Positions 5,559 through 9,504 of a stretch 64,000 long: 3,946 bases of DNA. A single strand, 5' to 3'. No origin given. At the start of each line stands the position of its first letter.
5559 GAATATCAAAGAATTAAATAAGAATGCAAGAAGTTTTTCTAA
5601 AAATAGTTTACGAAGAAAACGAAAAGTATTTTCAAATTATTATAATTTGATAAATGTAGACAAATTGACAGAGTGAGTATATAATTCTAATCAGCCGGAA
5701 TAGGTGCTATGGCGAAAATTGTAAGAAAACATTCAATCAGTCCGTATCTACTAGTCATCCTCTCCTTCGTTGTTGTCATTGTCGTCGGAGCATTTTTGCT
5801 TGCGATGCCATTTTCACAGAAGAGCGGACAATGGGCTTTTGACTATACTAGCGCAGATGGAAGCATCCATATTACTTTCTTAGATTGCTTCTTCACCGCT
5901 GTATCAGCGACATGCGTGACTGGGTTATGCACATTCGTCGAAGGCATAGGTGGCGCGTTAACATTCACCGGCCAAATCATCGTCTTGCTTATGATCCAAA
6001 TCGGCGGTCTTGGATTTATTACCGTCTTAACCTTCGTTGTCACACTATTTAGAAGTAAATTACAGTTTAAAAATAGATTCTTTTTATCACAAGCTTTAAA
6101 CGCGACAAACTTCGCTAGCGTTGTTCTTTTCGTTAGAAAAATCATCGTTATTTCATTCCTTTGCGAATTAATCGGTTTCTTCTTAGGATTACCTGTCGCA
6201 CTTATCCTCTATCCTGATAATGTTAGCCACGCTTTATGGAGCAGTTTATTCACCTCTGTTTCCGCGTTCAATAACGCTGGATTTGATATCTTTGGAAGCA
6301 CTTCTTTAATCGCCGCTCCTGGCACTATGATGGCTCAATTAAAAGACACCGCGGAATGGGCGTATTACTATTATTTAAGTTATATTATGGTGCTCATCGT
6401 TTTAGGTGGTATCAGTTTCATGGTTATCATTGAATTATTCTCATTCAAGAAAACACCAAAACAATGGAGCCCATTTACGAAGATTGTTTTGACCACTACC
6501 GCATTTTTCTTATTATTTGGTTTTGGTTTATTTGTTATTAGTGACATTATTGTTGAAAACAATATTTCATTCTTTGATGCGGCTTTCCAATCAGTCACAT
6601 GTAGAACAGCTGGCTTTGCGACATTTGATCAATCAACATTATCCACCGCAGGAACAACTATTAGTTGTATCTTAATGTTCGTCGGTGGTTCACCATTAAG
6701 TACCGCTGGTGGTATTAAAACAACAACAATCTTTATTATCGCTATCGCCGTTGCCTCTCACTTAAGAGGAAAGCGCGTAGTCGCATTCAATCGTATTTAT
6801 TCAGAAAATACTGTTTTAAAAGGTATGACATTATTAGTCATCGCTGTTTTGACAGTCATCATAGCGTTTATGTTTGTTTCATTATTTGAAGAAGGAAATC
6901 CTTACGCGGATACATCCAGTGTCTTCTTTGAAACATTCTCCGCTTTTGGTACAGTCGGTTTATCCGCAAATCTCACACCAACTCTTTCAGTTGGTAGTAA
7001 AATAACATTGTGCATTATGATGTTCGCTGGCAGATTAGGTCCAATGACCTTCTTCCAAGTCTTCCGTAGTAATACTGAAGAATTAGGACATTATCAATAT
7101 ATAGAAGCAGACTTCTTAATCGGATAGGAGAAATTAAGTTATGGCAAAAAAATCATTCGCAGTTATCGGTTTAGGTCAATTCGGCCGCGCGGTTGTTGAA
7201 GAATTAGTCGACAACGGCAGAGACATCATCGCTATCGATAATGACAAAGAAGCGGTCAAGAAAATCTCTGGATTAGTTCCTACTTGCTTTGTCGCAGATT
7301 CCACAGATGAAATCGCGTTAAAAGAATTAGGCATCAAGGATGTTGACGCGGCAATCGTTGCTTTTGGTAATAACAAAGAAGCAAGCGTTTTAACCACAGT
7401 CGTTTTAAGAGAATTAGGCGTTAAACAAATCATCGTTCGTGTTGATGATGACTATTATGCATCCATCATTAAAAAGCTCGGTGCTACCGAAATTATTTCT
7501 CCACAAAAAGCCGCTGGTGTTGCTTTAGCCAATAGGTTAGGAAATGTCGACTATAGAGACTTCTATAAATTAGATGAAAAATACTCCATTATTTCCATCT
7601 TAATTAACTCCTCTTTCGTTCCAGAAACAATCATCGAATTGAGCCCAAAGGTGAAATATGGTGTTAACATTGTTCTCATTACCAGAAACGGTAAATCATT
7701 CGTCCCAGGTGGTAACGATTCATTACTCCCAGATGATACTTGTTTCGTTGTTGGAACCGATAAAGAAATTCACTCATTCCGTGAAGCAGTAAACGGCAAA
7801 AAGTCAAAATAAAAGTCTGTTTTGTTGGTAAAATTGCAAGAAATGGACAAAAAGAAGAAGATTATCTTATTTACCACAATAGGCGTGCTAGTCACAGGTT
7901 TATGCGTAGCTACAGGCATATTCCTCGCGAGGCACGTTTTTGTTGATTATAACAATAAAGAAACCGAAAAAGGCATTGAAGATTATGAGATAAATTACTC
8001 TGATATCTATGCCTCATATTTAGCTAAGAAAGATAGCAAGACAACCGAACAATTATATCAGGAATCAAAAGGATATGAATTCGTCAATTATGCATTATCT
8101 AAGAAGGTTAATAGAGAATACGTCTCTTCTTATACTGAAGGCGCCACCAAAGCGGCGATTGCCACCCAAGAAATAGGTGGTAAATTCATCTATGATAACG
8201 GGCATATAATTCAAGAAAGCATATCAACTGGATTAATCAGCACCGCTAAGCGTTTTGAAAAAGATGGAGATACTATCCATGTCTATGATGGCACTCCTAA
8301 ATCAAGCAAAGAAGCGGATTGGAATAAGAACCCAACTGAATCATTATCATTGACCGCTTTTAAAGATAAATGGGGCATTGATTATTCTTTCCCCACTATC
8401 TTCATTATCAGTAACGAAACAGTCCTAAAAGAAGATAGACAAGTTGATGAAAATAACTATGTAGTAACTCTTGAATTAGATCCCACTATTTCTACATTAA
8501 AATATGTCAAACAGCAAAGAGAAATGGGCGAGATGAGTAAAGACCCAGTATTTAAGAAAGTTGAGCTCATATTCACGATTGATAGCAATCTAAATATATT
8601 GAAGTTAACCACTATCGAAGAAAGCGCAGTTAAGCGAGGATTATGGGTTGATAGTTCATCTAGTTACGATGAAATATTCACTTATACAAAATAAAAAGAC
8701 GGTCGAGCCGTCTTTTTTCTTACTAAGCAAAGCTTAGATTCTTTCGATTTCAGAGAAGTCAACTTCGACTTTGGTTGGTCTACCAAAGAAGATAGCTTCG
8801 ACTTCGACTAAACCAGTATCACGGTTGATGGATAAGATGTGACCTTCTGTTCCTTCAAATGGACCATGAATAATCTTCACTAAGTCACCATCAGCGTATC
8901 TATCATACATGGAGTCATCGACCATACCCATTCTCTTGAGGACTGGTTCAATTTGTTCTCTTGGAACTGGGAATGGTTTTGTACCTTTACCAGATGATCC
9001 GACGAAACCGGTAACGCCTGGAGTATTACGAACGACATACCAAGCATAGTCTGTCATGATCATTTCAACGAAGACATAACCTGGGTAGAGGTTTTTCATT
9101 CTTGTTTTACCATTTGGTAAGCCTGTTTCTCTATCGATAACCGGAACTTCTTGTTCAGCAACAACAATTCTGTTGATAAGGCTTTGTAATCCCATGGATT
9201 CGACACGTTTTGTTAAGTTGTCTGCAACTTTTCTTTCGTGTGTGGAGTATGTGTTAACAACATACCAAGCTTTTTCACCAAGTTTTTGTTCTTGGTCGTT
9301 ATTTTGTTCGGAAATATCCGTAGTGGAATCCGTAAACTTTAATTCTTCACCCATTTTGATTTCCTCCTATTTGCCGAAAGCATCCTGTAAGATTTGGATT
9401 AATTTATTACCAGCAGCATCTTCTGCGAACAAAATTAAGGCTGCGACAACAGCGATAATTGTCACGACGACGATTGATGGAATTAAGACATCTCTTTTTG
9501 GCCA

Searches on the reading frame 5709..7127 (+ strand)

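Call 51: search_protein_families(library=pfam, proteins=[window:5709-7127:+], max_evalue=0.00001)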
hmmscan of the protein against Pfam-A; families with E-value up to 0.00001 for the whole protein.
window:5709-7127:+ (472 aa): 1 family
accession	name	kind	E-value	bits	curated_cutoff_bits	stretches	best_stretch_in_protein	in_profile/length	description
PF02386.22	TrkH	-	1.3e-37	129.9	27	1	51-449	57-487/502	Cation transport protein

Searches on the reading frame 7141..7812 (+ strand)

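Call 80: search_protein_families(library=pfam, proteins=[window:7141-7812:+], max_evalue=0.0001)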
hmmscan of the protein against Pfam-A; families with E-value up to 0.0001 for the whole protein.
window:7141-7812:+ (223 aa): 2 families
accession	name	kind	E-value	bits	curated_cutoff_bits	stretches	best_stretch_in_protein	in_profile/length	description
PF02254.24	TrkA_N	-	1.7e-28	99.7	23.8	1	6-121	1-116/116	TrkA-N domain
PF02080.26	TrkA_C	-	5.6e-11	42.6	27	1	151-216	4-69/71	TrkA-C domain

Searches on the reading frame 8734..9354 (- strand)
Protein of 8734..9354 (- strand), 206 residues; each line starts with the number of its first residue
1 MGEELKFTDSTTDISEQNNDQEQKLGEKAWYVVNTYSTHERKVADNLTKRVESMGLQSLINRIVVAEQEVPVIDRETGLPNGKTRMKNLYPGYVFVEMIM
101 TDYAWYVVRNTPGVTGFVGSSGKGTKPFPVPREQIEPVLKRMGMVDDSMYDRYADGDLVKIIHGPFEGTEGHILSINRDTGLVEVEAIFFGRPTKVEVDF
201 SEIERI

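Call 80: search_protein_families(library=pfam, proteins=[window:8734-9354:-], max_evalue=0.0001)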
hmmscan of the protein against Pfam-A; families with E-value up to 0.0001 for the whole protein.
window:8734-9354:- (206 aa): 2 families
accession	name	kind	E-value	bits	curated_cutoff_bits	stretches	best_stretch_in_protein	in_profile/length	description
PF02357.24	NusG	-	8.4e-26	90.8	22.2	1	28-137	1-91/93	Transcription termination factor nusG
PF00467.35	KOW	-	2.5e-06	27.5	22.3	1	156-186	2-32/32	KOW motif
